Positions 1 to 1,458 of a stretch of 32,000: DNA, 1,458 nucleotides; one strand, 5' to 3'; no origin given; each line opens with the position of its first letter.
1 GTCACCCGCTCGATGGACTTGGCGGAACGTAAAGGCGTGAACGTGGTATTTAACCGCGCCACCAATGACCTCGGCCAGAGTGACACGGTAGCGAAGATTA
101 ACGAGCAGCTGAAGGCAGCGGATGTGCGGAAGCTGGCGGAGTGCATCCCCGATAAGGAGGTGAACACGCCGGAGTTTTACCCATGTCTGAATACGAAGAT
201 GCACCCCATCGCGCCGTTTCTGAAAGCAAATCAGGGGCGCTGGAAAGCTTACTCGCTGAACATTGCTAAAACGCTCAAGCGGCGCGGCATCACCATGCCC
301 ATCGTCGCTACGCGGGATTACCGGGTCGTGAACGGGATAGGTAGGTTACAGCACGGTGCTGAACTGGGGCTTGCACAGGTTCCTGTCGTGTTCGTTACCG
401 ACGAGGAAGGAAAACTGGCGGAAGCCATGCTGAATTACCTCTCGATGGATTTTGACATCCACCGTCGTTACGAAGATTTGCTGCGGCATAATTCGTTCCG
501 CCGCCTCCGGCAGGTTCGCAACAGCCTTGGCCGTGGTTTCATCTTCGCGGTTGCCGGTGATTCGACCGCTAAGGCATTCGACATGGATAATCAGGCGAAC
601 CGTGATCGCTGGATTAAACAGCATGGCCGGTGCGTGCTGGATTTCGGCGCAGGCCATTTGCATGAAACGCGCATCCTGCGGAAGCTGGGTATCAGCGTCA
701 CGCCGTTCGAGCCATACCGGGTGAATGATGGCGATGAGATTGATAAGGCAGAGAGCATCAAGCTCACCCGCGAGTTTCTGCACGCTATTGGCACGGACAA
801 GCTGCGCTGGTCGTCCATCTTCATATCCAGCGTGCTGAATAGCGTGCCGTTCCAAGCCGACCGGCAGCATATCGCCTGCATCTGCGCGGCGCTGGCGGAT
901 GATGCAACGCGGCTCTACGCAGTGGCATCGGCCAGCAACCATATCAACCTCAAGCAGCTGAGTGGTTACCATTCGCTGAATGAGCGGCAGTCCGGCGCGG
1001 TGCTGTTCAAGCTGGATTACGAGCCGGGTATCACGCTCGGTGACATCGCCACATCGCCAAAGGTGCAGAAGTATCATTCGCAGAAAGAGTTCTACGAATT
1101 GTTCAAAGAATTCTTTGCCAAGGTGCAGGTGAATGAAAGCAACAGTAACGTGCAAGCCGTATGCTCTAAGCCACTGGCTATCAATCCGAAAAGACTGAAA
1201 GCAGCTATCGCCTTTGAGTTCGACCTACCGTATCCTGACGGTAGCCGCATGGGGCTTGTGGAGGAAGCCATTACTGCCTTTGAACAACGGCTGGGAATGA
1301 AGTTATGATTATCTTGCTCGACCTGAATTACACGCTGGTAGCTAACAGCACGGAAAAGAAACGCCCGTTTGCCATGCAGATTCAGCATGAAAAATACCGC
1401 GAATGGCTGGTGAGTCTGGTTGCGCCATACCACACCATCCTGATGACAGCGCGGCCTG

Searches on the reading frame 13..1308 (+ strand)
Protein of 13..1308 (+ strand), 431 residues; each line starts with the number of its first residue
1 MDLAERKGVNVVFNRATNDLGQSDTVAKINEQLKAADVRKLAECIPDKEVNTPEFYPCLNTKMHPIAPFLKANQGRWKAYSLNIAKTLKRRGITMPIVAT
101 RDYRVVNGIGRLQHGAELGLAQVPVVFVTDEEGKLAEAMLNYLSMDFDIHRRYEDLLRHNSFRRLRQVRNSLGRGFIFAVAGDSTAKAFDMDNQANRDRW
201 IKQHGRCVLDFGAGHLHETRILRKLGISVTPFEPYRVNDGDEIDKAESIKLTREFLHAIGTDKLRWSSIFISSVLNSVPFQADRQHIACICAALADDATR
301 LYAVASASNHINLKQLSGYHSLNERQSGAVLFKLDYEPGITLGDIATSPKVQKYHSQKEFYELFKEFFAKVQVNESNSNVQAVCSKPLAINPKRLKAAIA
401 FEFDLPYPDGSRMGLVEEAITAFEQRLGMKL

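Call 48: search_protein_families(library=pfam, proteins=[window:13-1308:+], max_evalue=0.001)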
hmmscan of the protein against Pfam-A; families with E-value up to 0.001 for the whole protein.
window:13-1308:+ (431 aa): 1 family
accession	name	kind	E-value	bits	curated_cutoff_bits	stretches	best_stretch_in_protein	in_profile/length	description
PF13489.12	Methyltransf_23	-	0.0003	21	27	1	203-308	21-122/164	Methyltransferase domain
